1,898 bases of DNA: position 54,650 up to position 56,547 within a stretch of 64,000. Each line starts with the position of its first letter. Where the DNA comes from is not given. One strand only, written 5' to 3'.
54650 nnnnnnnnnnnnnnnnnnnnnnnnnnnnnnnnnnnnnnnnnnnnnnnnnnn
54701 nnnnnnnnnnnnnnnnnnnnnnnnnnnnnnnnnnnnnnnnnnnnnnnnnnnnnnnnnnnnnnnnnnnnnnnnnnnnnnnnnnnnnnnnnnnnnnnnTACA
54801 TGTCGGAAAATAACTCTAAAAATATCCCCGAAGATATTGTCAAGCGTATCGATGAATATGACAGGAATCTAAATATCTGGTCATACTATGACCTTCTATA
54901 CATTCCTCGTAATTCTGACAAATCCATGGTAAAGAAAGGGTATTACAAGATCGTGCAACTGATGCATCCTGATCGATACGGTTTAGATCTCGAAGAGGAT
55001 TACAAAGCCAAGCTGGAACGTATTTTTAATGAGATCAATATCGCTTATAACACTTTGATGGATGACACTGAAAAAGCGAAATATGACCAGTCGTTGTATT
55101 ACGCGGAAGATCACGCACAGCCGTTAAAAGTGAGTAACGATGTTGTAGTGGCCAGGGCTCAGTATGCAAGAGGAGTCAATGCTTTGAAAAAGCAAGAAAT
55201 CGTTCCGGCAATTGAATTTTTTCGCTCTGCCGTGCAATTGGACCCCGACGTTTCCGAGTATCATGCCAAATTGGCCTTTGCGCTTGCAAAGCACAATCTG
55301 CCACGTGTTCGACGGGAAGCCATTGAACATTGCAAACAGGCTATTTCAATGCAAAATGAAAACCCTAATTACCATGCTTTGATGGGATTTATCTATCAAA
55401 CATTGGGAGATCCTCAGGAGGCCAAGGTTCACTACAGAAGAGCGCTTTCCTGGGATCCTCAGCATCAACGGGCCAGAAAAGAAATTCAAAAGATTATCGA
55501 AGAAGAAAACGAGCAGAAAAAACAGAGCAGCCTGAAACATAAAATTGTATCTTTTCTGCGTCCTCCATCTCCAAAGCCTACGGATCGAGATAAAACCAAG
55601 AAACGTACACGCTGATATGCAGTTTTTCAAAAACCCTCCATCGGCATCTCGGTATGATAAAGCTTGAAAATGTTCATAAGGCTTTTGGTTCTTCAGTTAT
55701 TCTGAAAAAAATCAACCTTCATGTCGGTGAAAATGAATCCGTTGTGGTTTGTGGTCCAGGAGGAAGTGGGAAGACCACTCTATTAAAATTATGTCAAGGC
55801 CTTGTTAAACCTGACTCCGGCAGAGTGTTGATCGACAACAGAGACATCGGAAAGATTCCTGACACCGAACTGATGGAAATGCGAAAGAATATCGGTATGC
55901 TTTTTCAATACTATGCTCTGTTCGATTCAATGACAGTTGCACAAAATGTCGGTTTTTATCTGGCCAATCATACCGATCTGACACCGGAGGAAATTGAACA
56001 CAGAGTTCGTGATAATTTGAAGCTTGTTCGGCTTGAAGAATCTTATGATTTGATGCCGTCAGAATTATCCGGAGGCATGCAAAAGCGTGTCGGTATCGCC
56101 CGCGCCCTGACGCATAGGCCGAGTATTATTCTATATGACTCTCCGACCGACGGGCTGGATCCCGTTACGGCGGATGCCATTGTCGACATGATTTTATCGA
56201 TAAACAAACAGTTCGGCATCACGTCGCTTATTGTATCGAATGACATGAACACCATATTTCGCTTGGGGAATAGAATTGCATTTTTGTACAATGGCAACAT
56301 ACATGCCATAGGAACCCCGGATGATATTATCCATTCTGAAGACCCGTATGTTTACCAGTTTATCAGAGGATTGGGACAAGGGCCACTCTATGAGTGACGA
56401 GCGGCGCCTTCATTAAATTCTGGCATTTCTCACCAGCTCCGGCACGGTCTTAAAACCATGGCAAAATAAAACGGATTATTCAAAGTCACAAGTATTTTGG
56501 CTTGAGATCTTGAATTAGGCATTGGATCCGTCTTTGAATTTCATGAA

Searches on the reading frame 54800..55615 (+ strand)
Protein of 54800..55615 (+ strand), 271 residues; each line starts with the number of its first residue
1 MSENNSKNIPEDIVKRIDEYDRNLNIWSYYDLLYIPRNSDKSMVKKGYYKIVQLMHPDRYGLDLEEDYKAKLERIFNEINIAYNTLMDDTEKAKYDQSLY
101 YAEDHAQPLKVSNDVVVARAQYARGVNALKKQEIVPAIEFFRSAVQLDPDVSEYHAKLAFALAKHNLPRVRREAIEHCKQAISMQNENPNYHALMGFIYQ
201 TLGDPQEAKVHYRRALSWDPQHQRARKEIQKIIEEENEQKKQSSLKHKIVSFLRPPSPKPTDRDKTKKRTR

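Call 24: search_protein_families(library=pfam, proteins=[window:54800-55615:+], max_evalue=0.001)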
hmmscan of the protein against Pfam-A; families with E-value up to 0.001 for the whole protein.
window:54800-55615:+ (271 aa): 12 families
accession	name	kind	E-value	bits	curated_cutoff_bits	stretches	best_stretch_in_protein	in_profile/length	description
PF07719.23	TPR_2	-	2.6e-13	49.4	27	1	190-222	2-34/34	Tetratricopeptide repeat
PF00515.34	TPR_1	-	7.3e-13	48.2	27.8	1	192-221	4-33/34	Tetratricopeptide repeat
PF00226.36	DnaJ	-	1.6e-12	47.7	27.8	1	28-96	1-63/63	DnaJ domain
PF13181.12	TPR_8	-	1.5e-11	43.9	25.7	1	192-222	4-34/34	Tetratricopeptide repeat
PF13414.12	TPR_11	-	1.3e-09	38.1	26.8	0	173-203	12-42/42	TPR repeat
PF14559.12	TPR_19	-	1.4e-08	35.4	25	1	173-227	9-63/68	Tetratricopeptide repeat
PF13431.12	TPR_17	-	2.8e-06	27.6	24.4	0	178-209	2-33/34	Tetratricopeptide repeat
PF23914.1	TPR_CcmH_CycH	-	4.6e-06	27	42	1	129-218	61-150/158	Cytochrome c-type biogenesis protein H TPR domain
PF13428.12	TPR_14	-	2.2e-05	25.2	23.5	0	191-227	3-39/44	Tetratricopeptide repeat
PF24575.1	TPR_Slam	-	4e-05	24.4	35.2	0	120-164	49-93/104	Surface lipoprotein assembly modifier, N-terminal TPR repeats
PF13429.12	TPR_15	-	8.9e-05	22.5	26.2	0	175-229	133-186/280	Tetratricopeptide repeat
PF13424.12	TPR_12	-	0.00012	22.6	30.1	0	173-218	21-74/77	Tetratricopeptide repeat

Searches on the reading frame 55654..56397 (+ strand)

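Call 24: search_protein_families(library=pfam, proteins=[window:55654-56397:+], max_evalue=0.001)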
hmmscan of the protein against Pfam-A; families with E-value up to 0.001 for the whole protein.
window:55654-56397:+ (247 aa): 2 families
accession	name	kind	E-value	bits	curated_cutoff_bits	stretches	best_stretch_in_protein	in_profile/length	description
PF00005.33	ABC_tran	-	3.6e-31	109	25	1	17-165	1-136/137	ABC transporter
PF25199.1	nSTAND_NTPase5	-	0.00077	19.7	34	0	24-73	38-90/145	Novel STAND NTPase 5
